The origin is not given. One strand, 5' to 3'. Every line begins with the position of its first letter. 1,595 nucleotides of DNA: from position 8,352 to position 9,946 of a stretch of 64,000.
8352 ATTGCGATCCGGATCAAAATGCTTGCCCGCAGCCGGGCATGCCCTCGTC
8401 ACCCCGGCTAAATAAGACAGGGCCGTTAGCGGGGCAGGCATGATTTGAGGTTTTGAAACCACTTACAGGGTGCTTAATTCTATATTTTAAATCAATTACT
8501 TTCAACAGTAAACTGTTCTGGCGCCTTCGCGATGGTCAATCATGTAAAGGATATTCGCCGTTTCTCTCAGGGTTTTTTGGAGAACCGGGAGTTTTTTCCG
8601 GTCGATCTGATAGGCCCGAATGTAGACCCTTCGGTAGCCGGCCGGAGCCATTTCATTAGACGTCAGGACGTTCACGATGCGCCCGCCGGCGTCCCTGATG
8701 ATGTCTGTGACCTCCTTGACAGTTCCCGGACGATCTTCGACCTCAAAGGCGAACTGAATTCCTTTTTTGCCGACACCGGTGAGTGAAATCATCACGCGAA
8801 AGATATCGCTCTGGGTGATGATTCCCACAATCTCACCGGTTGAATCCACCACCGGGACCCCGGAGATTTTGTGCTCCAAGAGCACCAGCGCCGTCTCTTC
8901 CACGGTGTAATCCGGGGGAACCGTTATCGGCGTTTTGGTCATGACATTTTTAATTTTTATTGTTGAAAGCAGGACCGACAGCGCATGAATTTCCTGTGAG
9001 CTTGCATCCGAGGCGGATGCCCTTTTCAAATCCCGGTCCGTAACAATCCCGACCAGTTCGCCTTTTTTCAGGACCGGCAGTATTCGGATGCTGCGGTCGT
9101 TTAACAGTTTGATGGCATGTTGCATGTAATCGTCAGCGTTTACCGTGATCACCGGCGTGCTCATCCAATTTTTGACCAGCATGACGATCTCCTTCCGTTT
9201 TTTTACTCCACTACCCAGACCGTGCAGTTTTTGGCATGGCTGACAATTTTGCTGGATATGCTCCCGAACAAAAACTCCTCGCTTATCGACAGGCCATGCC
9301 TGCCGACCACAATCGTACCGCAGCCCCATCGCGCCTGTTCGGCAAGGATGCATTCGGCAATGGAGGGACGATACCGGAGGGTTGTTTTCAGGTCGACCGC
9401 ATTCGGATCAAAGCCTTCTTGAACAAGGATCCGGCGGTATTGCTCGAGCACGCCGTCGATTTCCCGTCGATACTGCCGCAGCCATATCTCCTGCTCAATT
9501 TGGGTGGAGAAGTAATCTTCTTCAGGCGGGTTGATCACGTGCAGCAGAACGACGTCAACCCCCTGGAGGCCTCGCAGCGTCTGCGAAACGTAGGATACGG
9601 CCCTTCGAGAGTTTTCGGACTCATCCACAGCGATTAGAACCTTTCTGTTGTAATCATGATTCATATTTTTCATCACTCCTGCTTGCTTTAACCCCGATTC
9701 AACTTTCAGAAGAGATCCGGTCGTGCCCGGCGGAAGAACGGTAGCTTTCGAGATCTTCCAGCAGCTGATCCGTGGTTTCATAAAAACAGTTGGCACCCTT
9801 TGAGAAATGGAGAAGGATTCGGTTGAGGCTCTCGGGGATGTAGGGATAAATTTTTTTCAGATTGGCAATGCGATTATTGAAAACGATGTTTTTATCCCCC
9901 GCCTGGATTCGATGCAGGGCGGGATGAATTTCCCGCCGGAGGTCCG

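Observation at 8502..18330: A sigma54-driven string of about 9.6 kb fuses a multi-step REC phosphorelay to glycogen phosphorylase, a kinase-like protein, Usp and CBS/ACT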

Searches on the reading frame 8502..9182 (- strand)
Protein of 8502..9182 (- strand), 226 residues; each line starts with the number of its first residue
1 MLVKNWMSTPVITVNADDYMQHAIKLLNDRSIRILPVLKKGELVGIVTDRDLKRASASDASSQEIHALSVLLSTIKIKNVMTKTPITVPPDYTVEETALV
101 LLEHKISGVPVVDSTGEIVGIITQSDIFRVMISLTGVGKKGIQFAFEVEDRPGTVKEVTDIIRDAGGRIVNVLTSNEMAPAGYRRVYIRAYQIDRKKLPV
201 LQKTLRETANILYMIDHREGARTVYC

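Call 9: search_protein_families(library=ncbifam, proteins=[window:8502-9182:-], max_evalue=0.001)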
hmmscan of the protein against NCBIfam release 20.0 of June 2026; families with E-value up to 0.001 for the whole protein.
window:8502-9182:- (226 aa): 26 families (the best 25 are shown)
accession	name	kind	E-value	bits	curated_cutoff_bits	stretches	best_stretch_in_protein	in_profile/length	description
NF011447.0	PRK14869.2-3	equivalog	6.7e-16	58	522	2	75-132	68-125/540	putative manganese-dependent inorganic diphosphatase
TIGR01302.1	IMP_dehydrog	equivalog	1.3e-13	50.7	481.5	2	75-130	143-199/450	IMP dehydrogenase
NF041552.1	TF_PrdR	equivalog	4.9e-13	48.3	795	2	2-58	71-127/577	sigma-54 dependent transcriptional regulator PrdR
NF011442.0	PRK14869.1-4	equivalog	1.3e-09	37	400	1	77-133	72-128/543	putative manganese-dependent inorganic diphosphatase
NF041630.1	CBS_CbpB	equivalog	2.1e-09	37.4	125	1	93-139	29-75/143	cyclic-di-AMP-binding protein CbpB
NF053704.1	TransRegCcpNBacil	equivalog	2.3e-09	37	260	1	2-134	76-205/208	transcriptional regulator CcpN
TIGR01137.1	cysta_beta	equivalog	8.1e-09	34.6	510.25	1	72-132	335-395/457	cystathionine beta-synthase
NF053603.1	HhpR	exception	1.1e-08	34.6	520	1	75-132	222-279/282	CBS domain-containing high hydrostatic pressure regulator HhpR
NF005869.0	PRK07807.1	equivalog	1.5e-08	34.1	549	1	68-130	82-144/479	GuaB1 family IMP dehydrogenase-related protein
NF011443.0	PRK14869.1-5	equivalog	2.5e-08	32.8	335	1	75-133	69-127/546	putative manganese-dependent inorganic diphosphatase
NF008581.0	PRK11543.1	equivalog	3e-08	33.1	481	1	76-130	264-318/321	arabinose-5-phosphate isomerase GutQ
NF011449.0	PRK14869.2-5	equivalog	4.8e-08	32.5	411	1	75-133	67-126/451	putative manganese-dependent inorganic diphosphatase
NF011445.0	PRK14869.2-1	equivalog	5.5e-08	31.7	483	1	76-124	69-117/548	putative manganese-dependent inorganic diphosphatase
TIGR00393.1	kpsF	subfamily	7.8e-08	32.2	203.7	1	3-122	157-267/268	KpsF/GutQ family sugar-phosphate isomerase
NF053863.1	DS11_antiphage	equivalog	9e-08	31.6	260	1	79-130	82-130/305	CBS domain-containing anti-phage protein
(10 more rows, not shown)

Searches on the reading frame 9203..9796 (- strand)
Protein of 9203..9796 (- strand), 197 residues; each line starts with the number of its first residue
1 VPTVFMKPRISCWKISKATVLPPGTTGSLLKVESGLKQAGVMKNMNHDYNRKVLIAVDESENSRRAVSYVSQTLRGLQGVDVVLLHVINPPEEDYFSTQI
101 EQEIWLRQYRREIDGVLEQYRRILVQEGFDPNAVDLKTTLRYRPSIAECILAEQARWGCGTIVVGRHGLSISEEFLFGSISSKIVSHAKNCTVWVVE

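Call 4: search_protein_families(library=pfam, proteins=[window:9203-9796:-], max_evalue=0.01)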
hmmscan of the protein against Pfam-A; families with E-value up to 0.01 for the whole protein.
window:9203-9796:- (197 aa): 1 family
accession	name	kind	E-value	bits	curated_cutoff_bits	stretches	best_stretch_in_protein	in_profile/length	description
PF00582.32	Usp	-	1.7e-18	67.9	24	1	51-196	3-140/141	Universal stress protein family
